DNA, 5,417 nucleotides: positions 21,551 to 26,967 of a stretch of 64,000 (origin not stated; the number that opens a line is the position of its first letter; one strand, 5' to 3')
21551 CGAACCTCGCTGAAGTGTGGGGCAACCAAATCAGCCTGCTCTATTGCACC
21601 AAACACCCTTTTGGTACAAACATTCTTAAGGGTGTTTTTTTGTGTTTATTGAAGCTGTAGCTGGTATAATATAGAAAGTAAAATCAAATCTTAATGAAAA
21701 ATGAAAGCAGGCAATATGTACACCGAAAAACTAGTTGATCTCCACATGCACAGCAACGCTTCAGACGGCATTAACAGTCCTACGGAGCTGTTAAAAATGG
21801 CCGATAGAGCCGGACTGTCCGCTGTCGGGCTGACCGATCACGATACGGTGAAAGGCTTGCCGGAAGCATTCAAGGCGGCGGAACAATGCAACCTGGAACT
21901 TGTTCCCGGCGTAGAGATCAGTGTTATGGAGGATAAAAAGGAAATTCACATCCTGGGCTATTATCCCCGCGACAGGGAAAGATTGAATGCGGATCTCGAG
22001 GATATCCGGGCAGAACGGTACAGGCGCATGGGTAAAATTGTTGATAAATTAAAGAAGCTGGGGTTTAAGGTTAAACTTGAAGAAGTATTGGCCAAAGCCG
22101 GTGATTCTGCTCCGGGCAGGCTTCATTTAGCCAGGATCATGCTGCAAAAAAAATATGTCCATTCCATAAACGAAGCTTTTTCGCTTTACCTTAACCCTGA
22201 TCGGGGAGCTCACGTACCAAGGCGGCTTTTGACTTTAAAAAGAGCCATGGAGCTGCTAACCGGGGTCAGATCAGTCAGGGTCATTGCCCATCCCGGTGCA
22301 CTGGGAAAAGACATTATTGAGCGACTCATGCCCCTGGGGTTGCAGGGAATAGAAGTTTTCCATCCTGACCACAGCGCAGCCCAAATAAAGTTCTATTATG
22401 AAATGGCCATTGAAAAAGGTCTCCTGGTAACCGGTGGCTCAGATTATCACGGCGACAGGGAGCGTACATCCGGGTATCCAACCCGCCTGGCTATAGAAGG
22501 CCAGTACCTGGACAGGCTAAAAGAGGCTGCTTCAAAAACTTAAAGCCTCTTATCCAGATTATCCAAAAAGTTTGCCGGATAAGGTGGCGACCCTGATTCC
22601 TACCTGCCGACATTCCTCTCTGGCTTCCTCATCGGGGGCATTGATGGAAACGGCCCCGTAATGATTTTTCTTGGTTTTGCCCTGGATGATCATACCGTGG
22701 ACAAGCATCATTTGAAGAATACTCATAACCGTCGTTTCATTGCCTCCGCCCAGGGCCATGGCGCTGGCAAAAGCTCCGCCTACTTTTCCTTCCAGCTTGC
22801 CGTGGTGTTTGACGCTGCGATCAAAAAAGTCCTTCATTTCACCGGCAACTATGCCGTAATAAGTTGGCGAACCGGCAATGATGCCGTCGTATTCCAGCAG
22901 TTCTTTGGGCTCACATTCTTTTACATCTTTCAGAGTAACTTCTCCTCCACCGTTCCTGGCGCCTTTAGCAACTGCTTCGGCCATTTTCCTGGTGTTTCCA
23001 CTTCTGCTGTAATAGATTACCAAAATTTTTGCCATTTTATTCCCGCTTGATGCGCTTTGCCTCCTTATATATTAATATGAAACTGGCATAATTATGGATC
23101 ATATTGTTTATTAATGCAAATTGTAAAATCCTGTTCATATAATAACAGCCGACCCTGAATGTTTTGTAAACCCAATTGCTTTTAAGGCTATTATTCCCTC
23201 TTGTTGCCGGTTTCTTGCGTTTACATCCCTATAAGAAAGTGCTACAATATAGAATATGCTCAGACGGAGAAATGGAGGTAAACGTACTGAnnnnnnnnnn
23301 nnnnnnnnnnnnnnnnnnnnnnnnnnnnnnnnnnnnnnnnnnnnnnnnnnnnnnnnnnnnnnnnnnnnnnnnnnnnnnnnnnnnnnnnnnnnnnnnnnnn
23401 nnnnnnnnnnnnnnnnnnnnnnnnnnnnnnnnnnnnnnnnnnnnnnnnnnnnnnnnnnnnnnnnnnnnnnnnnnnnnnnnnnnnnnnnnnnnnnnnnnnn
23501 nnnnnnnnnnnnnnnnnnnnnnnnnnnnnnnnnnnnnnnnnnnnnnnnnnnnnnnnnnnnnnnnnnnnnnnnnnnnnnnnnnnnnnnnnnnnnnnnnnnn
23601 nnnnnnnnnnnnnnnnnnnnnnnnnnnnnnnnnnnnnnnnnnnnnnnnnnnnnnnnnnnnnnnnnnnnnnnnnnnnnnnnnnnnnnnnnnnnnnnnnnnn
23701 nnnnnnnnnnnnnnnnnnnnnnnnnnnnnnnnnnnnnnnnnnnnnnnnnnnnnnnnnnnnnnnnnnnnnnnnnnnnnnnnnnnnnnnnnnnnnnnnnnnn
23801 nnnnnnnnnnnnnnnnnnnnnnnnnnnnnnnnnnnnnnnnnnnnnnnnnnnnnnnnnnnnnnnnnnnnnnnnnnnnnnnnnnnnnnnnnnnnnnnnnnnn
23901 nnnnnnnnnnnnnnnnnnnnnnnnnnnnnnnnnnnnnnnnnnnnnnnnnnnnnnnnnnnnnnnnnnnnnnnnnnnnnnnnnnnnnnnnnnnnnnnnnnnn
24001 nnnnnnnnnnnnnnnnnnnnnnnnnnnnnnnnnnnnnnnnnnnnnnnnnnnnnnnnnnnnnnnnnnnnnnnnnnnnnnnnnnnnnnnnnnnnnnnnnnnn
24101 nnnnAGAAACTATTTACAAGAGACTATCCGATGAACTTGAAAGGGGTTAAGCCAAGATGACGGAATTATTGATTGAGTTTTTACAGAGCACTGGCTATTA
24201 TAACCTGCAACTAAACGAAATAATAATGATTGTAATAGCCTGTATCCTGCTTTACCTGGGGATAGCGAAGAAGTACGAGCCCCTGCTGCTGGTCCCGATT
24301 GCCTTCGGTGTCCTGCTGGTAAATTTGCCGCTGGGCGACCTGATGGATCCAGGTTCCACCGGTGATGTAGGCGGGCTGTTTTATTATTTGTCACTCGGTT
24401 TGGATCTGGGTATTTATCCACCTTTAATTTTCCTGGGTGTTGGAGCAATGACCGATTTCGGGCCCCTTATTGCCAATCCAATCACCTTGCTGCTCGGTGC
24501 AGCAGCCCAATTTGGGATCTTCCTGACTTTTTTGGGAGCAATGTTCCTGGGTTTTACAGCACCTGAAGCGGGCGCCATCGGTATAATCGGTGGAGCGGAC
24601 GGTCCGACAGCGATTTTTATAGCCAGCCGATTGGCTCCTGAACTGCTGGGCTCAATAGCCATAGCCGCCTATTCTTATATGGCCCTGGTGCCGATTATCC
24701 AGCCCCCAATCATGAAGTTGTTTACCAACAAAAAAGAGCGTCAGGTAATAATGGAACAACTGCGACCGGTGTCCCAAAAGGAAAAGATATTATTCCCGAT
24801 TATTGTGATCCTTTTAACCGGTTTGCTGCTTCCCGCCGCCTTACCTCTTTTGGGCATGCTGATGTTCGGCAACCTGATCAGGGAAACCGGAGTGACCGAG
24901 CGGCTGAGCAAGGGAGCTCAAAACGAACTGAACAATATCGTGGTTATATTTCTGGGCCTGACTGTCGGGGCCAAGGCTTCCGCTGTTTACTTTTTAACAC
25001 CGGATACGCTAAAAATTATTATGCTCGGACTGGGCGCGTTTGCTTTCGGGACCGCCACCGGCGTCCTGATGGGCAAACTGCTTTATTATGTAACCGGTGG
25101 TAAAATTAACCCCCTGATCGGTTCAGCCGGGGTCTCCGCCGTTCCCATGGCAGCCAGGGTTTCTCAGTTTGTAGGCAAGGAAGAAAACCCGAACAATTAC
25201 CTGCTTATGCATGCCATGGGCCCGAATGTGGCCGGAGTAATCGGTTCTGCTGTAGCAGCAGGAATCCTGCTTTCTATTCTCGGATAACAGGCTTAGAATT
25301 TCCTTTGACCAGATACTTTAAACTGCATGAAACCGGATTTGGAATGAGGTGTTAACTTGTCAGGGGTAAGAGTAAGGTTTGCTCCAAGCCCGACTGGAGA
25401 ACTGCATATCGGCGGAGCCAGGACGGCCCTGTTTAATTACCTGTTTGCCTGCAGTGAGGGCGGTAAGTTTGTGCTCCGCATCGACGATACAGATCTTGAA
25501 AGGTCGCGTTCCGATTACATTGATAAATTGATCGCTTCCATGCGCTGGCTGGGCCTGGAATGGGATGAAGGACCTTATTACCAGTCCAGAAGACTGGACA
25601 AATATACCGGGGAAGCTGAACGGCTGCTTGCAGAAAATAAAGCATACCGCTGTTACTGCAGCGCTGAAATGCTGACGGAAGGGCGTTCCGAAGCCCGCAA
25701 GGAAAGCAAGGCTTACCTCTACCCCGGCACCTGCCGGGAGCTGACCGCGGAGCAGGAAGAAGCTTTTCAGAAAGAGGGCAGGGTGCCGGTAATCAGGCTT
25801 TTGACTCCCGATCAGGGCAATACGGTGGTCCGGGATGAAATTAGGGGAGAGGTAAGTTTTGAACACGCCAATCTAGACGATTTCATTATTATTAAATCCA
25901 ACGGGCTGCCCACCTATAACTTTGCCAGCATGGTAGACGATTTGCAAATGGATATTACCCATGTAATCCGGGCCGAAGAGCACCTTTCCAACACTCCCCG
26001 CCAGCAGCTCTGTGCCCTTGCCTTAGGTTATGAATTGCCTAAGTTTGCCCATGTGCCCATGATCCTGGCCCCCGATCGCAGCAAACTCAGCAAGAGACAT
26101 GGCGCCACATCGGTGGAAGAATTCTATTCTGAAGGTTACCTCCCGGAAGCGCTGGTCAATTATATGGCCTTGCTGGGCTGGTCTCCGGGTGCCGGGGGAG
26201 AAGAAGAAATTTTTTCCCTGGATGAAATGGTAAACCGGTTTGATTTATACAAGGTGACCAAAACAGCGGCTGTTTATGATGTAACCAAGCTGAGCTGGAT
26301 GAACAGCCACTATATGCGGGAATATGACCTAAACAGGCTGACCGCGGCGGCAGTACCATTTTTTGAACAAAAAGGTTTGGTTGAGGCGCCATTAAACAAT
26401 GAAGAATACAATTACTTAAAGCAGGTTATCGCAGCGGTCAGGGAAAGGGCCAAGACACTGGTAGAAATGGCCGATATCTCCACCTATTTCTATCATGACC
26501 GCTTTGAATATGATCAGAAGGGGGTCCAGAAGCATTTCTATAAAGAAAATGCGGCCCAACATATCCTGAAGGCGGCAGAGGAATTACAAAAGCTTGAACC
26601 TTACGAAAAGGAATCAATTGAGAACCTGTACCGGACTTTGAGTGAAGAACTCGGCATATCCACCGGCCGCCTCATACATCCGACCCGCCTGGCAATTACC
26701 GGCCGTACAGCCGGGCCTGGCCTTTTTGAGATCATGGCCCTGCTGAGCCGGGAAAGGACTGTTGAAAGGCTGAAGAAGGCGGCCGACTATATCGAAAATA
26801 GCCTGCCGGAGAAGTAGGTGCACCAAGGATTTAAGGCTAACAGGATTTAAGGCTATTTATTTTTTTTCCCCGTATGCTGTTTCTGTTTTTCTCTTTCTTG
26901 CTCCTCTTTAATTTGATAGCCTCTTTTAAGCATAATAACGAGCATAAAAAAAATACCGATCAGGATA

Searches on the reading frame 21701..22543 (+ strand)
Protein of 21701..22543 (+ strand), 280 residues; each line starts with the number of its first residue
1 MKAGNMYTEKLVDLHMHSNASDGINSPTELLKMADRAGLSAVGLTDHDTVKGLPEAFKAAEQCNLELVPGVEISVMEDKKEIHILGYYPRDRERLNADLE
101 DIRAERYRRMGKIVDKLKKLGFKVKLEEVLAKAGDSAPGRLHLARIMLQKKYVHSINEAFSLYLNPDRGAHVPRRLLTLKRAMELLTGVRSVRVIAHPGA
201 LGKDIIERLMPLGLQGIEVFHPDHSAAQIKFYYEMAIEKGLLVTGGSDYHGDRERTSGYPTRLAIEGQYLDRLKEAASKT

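Call 98: search_protein_families(library=pfam, proteins=[window:21701-22543:+], max_evalue=1e-10)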
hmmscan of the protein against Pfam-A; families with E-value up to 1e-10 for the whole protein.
window:21701-22543:+ (280 aa): 1 family
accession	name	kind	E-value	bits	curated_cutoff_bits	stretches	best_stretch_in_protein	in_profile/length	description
PF02811.25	PHP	-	1.1e-14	55.6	26.4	1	13-93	1-71/164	PHP domain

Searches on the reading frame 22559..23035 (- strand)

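Call 98: search_protein_families(library=pfam, proteins=[window:22559-23035:-], max_evalue=1e-10)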
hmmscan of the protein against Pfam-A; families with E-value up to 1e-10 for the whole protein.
window:22559-23035:- (158 aa): 3 families
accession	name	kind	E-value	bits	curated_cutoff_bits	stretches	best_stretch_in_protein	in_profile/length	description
PF03358.20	FMN_red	-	2.6e-14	53.5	24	1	3-118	2-140/152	NADPH-dependent FMN reductase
PF00258.30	Flavodoxin_1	-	1.1e-12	48.7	25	1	6-78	1-75/143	Flavodoxin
PF12724.12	Flavodoxin_5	-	1.9e-11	44.9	27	1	5-94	1-86/145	Flavodoxin domain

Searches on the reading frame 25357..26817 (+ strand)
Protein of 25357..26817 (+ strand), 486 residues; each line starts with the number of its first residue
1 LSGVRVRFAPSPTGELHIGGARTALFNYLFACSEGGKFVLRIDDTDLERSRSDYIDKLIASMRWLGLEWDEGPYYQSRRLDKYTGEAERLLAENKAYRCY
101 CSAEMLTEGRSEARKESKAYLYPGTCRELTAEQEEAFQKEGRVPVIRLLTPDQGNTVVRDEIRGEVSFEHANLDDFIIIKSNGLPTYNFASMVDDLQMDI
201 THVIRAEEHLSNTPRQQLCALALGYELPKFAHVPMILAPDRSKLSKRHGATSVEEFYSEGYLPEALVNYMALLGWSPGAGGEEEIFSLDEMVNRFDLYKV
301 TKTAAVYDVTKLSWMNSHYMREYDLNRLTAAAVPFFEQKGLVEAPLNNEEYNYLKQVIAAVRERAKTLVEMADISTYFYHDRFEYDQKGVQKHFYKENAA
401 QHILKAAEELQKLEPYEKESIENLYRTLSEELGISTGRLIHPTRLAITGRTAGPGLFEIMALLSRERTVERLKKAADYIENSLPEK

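Call 98: search_protein_families(library=pfam, proteins=[window:25357-26817:+], max_evalue=1e-10)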
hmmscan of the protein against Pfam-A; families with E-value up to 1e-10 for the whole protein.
window:25357-26817:+ (486 aa): 2 families
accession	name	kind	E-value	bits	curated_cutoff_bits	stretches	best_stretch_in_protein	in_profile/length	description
PF00749.27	tRNA-synt_1c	-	3.6e-99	332.1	23.4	1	4-314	2-314/314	tRNA synthetases class I (E and Q), catalytic domain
PF19269.4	Anticodon_2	-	2.8e-36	125.4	23.6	1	328-475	2-140/141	Anticodon binding domain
